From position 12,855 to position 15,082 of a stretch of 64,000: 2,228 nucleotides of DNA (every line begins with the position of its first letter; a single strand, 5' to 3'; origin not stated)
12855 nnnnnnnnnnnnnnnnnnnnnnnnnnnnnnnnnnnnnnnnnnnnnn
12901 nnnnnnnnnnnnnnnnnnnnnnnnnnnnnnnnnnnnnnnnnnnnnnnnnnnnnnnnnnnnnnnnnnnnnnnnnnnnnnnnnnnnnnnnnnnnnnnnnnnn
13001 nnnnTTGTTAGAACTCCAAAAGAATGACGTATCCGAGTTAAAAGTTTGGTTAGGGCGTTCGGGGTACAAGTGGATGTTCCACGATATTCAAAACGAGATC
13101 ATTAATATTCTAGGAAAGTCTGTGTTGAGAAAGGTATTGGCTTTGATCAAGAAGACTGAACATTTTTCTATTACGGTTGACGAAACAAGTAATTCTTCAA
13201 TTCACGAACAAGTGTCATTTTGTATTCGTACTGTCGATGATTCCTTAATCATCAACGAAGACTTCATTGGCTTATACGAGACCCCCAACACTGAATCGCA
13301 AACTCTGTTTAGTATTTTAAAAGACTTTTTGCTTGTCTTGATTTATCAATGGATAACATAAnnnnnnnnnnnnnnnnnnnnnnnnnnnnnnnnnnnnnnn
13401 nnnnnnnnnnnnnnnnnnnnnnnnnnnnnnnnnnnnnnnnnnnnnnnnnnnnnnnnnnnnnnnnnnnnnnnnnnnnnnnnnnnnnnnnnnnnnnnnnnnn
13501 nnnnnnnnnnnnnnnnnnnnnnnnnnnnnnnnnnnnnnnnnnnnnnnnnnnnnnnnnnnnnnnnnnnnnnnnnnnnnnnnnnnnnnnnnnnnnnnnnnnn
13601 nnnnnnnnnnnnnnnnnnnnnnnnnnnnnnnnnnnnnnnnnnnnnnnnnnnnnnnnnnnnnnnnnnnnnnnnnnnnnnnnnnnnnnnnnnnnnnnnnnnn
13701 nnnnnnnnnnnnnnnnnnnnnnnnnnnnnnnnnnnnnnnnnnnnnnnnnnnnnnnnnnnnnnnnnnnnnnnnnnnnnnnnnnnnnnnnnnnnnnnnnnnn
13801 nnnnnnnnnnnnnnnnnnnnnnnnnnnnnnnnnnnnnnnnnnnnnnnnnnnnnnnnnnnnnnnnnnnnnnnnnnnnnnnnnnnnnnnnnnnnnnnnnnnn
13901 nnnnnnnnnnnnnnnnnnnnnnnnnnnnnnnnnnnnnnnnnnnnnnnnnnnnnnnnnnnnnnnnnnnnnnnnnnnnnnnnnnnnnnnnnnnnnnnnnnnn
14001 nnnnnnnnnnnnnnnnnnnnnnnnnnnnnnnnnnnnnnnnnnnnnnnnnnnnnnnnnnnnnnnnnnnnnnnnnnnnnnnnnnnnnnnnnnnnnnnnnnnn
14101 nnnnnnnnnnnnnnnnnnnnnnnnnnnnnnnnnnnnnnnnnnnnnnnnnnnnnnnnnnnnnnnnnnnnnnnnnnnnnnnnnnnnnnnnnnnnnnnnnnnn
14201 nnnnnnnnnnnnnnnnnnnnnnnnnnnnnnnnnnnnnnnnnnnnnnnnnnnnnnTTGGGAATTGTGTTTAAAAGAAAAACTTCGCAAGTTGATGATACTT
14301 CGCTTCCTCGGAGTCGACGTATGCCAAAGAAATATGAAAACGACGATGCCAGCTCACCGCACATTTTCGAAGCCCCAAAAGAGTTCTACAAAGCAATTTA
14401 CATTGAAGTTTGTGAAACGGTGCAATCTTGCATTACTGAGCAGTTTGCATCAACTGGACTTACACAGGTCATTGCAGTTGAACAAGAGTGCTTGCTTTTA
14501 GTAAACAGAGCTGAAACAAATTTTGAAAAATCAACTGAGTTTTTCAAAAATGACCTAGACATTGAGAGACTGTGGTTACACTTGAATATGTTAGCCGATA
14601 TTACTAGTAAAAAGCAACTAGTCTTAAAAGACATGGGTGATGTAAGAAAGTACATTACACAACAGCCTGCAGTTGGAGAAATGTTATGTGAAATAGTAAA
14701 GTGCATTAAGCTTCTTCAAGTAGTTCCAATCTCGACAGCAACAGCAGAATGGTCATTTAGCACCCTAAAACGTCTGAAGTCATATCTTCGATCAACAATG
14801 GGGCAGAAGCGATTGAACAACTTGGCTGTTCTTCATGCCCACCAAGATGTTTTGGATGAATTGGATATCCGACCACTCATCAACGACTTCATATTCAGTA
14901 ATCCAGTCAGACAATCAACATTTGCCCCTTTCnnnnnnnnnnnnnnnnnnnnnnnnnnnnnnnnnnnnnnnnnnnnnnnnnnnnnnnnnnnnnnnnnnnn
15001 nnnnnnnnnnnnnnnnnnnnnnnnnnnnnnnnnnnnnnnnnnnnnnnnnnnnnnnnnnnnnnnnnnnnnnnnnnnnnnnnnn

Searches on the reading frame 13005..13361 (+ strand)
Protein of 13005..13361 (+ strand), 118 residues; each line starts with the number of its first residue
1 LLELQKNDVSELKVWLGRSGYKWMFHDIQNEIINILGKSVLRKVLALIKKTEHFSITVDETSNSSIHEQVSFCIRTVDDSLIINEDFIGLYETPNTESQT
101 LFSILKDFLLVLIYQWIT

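Call 72: search_protein_families(library=pfam, proteins=[window:13005-13361:+], max_evalue=0.01)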
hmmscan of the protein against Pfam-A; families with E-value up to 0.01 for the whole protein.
window:13005-13361:+ (118 aa): 1 family
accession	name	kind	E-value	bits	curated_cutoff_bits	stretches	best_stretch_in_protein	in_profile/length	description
PF14291.11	DUF4371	-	2.4e-07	31.3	32.1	1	27-106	129-207/237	Domain of unknown function (DUF4371)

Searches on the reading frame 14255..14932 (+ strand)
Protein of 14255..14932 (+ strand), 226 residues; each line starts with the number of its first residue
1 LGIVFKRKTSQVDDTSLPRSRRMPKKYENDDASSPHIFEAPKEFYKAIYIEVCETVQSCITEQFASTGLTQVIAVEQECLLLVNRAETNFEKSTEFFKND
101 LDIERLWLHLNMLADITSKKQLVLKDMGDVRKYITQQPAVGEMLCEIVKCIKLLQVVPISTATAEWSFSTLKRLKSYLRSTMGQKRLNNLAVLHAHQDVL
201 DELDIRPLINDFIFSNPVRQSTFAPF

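Call 58: find_homologous_proteins(query=window:14255-14932:+, max_evalue=0.00001)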
Query window:14255-14932:+ (226 aa): 14 proteins with E <= 0.00001 among 191 candidates.
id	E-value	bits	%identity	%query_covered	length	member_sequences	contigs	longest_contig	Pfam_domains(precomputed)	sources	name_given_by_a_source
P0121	3.3e-68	247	86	60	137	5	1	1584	PF05699.20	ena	-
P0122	1.1e-51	193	72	57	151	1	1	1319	PF05699.20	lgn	-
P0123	8.5e-30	122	70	38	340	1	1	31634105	-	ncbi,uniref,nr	ncbi:hypothetical protein JTE90_018247 [Oedothorax gibbosus]|uniref:Uncharacterized protein n=1 Tax=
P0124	5.1e-29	119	56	52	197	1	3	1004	-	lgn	-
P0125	9.4e-27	112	34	94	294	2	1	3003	PF05699.20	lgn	-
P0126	4.4e-23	100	86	26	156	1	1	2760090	PF07690.22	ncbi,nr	ncbi:hypothetical protein J6590_008649 [Homalodisca vitripennis]|nr:hypothetical protein J6590_00864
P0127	1.5e-22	98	38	66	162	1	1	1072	PF05699.20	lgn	-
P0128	6.0e-17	80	33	77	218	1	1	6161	PF05699.20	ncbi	-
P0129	6.3e-16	77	46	41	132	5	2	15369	PF05699.20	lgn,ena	-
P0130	9.8e-16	76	36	58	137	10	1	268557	PF05699.20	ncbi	-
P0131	4.5e-14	71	35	58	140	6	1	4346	PF05699.20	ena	-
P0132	2.0e-8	52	57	24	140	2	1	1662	PF05699.20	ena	-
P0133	2.1e-8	52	53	29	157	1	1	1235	PF05699.20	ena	-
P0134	2.5e-8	52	57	24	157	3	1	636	PF05699.20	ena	-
